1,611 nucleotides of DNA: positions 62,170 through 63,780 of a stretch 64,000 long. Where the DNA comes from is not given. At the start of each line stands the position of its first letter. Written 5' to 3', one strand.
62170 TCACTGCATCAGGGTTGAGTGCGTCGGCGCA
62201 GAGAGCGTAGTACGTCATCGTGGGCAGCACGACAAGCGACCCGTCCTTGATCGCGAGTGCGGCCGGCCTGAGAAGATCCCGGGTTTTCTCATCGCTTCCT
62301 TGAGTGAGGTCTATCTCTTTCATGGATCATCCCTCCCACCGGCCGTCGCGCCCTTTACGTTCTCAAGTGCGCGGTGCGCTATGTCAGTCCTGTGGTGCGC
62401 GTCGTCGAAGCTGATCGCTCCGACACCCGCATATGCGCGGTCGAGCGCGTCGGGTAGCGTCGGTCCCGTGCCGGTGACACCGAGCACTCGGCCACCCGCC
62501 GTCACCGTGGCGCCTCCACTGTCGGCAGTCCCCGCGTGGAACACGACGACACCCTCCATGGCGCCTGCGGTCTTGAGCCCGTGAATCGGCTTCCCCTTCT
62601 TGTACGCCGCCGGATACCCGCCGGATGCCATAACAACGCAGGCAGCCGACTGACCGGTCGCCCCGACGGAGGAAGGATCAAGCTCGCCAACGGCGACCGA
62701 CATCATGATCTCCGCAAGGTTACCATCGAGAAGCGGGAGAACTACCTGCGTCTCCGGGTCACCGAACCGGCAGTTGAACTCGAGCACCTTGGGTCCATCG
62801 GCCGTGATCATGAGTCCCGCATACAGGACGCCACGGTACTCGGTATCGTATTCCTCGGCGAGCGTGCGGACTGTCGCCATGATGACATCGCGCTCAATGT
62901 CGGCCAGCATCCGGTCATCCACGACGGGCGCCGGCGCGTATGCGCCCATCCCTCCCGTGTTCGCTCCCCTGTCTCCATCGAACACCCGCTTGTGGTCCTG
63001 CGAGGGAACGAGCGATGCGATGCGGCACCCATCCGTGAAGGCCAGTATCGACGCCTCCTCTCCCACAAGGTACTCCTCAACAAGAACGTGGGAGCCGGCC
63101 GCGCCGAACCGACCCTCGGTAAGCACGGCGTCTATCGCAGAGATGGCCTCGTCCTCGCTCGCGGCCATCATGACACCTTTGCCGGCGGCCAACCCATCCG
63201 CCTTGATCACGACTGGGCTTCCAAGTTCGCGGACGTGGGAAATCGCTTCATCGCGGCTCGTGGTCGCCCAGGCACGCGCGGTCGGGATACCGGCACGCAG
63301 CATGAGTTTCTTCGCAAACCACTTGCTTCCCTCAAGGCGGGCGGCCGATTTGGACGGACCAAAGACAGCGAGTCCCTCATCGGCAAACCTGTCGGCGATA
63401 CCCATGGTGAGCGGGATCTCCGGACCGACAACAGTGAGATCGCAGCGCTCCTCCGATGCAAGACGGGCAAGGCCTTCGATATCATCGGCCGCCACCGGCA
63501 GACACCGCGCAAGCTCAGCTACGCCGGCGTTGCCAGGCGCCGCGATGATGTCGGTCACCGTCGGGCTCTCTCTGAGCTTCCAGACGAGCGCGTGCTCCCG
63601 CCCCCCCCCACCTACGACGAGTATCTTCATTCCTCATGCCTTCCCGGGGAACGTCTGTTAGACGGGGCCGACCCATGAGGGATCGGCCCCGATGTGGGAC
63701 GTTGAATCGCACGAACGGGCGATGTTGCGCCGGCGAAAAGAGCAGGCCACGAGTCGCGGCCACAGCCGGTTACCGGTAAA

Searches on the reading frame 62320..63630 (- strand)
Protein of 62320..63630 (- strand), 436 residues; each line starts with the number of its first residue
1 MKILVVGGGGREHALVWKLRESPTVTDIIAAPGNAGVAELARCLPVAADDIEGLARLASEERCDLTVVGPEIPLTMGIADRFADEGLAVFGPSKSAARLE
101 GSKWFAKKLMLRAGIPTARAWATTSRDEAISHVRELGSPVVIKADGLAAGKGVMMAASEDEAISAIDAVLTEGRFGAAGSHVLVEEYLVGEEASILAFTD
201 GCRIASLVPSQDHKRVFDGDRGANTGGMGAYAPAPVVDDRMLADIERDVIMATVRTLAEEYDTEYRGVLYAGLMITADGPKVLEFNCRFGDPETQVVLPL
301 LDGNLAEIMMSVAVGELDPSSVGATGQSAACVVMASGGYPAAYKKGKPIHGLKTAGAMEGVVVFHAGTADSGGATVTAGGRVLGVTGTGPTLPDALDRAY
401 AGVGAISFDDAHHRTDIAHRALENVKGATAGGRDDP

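Call 37: find_homologous_proteins(query=window:62320-63630:-, max_evalue=1e-30)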
Query window:62320-63630:- (436 aa): 8000 proteins with E <= 1e-30 among 8000 candidates; the best 120 are listed.
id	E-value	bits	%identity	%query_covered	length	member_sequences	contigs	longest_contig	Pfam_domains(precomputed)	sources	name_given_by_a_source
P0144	1.6e-255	866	92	100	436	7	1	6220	PF02844.22,PF02843.23,PF02786.23,PF02222.28,PF01071.25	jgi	jgi:phosphoribosylamine--glycine ligase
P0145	1.7e-249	846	90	100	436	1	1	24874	PF02844.22,PF08442.16,PF02843.23,PF02786.23,PF02222.28,PF02655.20,PF01071.25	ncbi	-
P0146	2.2e-242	822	88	100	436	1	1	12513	PF02844.22,PF02843.23,PF02786.23,PF02222.28,PF02655.20,PF01071.25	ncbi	-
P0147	1.0e-241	820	88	100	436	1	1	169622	PF02844.22,PF02843.23,PF02786.23,PF01071.25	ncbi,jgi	jgi:phosphoribosylamine--glycine ligase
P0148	5.5e-237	805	87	100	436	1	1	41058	PF02844.22,PF02843.23,PF02786.23,PF02222.28,PF02655.20,PF01071.25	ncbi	-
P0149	1.9e-182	625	69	98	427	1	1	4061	PF02844.22,PF02843.23,PF02786.23,PF02655.20,PF01071.25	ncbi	-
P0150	4.7e-180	617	67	98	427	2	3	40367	PF02844.22,PF02843.23,PF13549.12,PF02786.23,PF02655.20,PF01071.25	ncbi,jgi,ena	-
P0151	8.8e-180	616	67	98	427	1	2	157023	PF02844.22,PF02843.23,PF13549.12,PF02786.23,PF02655.20,PF01071.25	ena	-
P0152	9.4e-179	613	66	97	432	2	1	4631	PF02844.22,PF02843.23,PF02786.23,PF01071.25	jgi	-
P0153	1.4e-178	612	69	97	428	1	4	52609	PF02844.22,PF02843.23,PF13549.12,PF02786.23,PF02222.28,PF02655.20,PF01071.25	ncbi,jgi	-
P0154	6.4e-178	610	68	97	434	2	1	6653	PF02844.22,PF02843.23,PF02786.23,PF02222.28,PF01071.25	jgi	jgi:phosphoribosylamine--glycine ligase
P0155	1.8e-177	608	66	95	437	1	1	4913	PF02844.22,PF08442.16,PF02843.23,PF13549.12,PF02786.23,PF02222.28,PF01071.25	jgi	jgi:phosphoribosylamine--glycine ligase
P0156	3.3e-177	608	67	99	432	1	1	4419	PF02844.22,PF02843.23,PF13549.12,PF02786.23,PF02222.28,PF02655.20,PF01071.25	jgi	-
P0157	4.0e-177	607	68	98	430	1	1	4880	PF02844.22,PF08442.16,PF02843.23,PF13549.12,PF02786.23,PF02222.28,PF02655.20,PF01071.25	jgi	-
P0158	1.9e-176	605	66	98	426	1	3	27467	PF02844.22,PF02843.23,PF02786.23,PF02655.20,PF01071.25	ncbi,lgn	-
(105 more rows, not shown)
